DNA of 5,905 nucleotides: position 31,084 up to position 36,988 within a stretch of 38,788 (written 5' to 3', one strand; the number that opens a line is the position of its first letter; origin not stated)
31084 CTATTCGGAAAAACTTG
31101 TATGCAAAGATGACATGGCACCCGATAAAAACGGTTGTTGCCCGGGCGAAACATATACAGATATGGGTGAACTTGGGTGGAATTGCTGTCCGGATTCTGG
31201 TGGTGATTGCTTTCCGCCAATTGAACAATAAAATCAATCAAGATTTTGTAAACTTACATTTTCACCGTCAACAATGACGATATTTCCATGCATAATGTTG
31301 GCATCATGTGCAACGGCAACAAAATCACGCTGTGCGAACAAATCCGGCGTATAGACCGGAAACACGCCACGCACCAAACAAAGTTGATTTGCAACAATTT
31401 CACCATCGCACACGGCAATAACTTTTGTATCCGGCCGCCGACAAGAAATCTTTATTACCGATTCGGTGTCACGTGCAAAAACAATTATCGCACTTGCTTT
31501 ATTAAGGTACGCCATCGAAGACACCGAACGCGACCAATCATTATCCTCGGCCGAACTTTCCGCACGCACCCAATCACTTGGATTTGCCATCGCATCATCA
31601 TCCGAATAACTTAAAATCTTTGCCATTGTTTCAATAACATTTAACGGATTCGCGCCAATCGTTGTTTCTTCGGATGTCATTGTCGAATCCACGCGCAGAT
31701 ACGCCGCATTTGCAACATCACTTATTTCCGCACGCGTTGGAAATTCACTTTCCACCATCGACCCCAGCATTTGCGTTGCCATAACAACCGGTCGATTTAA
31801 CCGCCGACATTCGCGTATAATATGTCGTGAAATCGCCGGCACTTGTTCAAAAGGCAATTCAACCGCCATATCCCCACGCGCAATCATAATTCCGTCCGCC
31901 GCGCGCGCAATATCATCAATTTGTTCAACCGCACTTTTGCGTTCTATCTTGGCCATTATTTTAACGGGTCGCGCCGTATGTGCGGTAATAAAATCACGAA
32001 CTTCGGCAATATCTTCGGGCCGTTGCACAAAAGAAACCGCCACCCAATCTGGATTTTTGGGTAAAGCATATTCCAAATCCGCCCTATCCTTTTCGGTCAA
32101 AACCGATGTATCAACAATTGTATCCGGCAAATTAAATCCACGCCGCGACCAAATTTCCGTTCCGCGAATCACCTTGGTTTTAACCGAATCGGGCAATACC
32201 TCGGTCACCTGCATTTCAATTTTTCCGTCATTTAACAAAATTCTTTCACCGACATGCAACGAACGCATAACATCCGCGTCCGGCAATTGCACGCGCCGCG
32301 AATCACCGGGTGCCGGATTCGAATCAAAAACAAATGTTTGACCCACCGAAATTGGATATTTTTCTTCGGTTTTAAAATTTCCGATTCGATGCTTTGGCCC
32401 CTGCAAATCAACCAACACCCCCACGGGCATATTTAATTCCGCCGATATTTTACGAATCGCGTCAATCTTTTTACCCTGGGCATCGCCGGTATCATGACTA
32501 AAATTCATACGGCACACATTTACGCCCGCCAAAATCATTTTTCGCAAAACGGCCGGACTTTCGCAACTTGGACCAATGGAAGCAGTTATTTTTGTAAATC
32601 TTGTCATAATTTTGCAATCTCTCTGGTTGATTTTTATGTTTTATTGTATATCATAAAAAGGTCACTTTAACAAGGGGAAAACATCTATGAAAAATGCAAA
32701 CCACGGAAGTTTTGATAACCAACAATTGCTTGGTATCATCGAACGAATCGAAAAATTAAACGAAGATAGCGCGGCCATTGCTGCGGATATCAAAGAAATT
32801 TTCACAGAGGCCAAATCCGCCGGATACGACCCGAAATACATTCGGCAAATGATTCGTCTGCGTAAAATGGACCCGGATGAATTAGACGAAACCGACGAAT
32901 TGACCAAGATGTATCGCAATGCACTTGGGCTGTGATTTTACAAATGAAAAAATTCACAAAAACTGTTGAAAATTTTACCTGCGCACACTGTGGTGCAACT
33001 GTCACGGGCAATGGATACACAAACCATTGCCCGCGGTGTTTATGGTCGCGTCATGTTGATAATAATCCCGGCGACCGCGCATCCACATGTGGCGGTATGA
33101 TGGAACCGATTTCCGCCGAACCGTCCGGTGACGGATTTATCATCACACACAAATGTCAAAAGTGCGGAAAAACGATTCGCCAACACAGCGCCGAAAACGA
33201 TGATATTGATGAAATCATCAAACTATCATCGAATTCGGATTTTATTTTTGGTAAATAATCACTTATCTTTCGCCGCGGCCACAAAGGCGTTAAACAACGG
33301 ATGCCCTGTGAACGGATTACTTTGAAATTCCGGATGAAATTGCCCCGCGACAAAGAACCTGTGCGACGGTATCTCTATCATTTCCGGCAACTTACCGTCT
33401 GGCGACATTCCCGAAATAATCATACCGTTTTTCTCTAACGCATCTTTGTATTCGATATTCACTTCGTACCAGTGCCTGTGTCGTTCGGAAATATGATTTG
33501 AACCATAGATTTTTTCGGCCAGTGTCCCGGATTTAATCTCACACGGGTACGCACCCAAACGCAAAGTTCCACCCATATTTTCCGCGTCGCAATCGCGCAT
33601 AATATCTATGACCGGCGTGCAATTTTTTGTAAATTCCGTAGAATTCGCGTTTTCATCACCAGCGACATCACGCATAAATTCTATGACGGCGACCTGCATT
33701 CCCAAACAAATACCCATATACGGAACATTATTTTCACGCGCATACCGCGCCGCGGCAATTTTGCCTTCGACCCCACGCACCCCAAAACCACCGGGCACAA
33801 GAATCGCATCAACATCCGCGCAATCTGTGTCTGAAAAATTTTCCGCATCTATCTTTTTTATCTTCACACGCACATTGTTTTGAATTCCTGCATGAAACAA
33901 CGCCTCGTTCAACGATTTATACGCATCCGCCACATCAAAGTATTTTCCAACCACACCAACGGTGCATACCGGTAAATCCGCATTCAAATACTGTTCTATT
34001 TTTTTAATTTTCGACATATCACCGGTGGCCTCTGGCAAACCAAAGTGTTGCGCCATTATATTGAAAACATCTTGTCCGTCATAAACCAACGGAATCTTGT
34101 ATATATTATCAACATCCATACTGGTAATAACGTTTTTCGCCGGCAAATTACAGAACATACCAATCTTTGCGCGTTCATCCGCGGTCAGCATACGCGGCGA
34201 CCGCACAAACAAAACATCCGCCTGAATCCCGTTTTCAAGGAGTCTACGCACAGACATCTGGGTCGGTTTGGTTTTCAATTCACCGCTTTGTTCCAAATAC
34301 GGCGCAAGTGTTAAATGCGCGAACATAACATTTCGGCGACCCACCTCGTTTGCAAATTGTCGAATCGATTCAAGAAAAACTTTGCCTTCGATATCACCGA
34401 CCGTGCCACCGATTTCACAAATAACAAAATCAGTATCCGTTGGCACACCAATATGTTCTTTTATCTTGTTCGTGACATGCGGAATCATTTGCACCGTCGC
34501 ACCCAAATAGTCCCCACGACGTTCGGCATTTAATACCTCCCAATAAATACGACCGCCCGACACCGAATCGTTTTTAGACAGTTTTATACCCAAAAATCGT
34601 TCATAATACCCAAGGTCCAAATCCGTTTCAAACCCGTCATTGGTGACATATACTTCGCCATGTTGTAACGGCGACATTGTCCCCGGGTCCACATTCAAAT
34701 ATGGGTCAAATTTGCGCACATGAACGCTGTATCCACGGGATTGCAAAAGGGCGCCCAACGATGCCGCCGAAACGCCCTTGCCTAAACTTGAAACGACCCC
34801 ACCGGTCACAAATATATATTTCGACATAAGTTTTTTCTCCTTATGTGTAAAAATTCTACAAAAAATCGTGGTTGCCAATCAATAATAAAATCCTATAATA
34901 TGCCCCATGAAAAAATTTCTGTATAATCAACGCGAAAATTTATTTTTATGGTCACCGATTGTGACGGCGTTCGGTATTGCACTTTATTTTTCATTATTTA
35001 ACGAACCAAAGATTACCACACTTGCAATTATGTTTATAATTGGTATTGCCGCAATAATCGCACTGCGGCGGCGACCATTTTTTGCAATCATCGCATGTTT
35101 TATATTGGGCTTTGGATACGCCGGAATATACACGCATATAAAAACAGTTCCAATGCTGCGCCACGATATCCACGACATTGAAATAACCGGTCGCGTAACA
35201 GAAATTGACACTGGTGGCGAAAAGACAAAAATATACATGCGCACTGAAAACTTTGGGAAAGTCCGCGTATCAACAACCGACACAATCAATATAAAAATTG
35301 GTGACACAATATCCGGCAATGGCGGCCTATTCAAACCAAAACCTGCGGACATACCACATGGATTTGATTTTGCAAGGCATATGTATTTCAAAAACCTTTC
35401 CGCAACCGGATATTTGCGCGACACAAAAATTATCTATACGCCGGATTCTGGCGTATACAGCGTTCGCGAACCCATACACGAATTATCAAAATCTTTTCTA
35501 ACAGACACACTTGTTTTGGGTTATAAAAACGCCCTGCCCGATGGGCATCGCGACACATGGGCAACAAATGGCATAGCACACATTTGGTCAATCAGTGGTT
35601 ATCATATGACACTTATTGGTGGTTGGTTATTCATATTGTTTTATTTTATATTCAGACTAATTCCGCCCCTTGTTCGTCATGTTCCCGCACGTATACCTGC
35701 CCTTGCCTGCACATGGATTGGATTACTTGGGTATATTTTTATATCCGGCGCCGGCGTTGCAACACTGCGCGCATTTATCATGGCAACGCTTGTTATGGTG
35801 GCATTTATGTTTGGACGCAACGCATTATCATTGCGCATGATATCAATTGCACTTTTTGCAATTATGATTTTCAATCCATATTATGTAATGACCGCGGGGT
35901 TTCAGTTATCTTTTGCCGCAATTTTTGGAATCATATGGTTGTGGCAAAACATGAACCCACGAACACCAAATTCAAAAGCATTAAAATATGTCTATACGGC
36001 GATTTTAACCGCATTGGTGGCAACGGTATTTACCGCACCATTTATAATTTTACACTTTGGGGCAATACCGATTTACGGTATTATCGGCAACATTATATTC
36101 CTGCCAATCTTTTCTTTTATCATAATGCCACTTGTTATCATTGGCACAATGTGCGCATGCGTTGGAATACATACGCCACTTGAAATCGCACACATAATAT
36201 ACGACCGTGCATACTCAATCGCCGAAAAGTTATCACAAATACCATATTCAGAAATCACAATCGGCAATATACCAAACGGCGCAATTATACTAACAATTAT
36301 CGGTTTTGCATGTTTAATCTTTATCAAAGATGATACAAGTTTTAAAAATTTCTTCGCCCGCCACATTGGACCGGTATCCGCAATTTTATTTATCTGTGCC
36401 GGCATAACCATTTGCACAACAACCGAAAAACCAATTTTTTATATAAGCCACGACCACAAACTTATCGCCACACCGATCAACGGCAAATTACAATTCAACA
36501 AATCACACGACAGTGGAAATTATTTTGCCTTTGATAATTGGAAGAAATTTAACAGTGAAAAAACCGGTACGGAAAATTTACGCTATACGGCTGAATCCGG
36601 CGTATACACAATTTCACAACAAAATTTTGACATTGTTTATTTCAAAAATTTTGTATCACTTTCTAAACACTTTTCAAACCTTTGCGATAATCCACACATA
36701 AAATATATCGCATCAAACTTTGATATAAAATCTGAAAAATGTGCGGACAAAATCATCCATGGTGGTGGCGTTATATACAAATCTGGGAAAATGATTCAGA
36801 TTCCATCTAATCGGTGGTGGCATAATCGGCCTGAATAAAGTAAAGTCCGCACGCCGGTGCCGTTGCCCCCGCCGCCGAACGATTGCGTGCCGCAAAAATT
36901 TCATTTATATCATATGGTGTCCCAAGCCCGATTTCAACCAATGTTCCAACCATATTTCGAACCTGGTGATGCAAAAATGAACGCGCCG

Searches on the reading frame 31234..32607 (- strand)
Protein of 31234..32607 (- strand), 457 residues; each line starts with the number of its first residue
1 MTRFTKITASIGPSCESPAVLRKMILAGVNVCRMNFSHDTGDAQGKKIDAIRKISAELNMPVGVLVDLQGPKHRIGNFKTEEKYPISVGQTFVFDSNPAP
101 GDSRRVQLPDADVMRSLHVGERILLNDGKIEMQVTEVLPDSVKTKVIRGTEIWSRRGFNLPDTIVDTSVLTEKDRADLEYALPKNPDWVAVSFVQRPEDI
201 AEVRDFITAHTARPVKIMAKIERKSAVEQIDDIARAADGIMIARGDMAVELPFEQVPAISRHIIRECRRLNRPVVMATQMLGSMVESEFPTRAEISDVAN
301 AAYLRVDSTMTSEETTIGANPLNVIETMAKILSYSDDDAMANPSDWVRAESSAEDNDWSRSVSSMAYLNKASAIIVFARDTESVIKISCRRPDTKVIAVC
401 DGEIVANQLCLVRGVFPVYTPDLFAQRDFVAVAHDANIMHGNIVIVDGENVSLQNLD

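Call 86: search_protein_families(library=pfam, proteins=[window:31234-32607:-], max_evalue=0.00001)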
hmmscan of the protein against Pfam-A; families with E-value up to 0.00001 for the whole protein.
window:31234-32607:- (457 aa): 2 families
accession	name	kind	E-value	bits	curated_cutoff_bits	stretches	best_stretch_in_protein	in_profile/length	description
PF00224.27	PK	-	4.7e-90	302.4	30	1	3-323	2-326/328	Pyruvate kinase, barrel domain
PF02887.21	PK_C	-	1e-09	38.9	28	1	360-448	5-99/114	Pyruvate kinase, alpha/beta domain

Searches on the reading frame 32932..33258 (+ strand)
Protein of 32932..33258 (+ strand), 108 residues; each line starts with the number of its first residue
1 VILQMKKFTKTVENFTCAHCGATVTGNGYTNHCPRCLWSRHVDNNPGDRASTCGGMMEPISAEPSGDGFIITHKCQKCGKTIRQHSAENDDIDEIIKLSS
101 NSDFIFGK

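Call 86: search_protein_families(library=pfam, proteins=[window:32932-33258:+], max_evalue=0.00001)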
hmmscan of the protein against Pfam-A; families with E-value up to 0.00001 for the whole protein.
window:32932-33258:+ (108 aa): 1 family
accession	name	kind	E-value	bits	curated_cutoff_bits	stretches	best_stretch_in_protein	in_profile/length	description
PF12647.12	RNHCP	-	9.1e-29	99.7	24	1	13-92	2-86/90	RNHCP domain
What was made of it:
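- The neighbourhood holds other Cys-rich small genes, for example an RNHCP-domain ORF at 32932..33258 (call 86).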

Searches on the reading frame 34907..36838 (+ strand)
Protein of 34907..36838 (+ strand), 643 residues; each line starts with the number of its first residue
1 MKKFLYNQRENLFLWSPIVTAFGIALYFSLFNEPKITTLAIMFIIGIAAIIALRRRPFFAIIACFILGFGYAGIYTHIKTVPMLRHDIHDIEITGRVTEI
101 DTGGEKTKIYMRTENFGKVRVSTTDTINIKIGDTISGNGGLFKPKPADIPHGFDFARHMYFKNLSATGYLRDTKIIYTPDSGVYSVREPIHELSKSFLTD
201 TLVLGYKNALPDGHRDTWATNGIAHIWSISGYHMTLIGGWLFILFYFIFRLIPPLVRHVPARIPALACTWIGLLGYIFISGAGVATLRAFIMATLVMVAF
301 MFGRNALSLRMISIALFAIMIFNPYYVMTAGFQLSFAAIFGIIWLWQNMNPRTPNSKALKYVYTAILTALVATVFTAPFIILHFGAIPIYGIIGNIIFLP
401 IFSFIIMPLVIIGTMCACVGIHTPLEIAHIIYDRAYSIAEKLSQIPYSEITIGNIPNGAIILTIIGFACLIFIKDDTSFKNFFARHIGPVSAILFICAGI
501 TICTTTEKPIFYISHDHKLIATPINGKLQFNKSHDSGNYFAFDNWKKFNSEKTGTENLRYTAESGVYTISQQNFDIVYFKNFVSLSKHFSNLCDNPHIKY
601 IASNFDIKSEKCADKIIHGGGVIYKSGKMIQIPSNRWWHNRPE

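Call 86: search_protein_families(library=pfam, proteins=[window:34907-36838:+], max_evalue=0.00001)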
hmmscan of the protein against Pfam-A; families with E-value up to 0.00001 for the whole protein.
window:34907-36838:+ (643 aa): 2 families
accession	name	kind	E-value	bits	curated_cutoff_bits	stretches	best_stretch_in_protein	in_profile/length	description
PF03772.21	Competence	-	1.7e-54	185.5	23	1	202-474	1-267/270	Competence protein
PF13567.11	DUF4131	-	2.1e-16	60.5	31.6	1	37-174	8-163/165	Domain of unknown function (DUF4131)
